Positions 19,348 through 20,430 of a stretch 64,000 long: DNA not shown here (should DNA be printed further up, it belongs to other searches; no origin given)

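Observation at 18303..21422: Operon pairing a CofE-like gamma-glutamyl ligase homolog with an HExxH zincin-like protein: candidate C-terminal amino-acid tagging/trimming system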

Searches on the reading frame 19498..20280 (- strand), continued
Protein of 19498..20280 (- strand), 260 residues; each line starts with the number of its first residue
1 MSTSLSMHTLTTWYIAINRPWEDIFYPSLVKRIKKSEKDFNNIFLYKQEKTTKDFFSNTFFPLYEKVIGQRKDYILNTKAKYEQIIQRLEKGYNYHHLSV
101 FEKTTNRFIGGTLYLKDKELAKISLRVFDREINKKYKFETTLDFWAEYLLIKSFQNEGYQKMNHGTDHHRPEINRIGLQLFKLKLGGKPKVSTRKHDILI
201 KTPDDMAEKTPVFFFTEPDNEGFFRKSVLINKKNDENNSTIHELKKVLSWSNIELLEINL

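Call 65: find_encoding_contigs(protein=P0160, flank=6000, max_places=2)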
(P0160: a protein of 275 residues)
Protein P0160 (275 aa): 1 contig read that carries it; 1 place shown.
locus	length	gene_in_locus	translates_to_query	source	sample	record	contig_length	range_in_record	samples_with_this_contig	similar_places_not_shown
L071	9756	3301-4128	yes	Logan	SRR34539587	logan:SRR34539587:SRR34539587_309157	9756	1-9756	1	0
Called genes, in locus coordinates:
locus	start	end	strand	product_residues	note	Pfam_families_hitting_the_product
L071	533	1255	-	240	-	-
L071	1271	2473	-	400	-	PF02540:NAD_synthase (weak), PF03054:tRNA_Me_trans, PF20259:tRNA_Me_trans_M, PF20258:tRNA_Me_trans_C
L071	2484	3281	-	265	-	PF01509:TruB_N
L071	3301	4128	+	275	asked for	-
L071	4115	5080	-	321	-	PF08014:MATCAP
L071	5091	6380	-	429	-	PF14397:ATPgrasp_ST, PF08443:RimK (faint)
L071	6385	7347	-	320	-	PF14402:7TM_transglut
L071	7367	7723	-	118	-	PF04020:Phage_holin_4_2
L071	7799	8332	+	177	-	-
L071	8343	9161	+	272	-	-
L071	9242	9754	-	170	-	?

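Call 83: search_protein_families(library=padloc, proteins=[window:19498-20280:-], max_evalue=0.01)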
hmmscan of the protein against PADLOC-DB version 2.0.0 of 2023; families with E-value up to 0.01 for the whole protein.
window:19498-20280:- (260 aa): 0 families

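Call 84: search_protein_families(library=phrogs, proteins=[window:19498-20280:-], max_evalue=0.01)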
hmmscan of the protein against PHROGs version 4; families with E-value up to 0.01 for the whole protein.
window:19498-20280:- (260 aa): 0 families
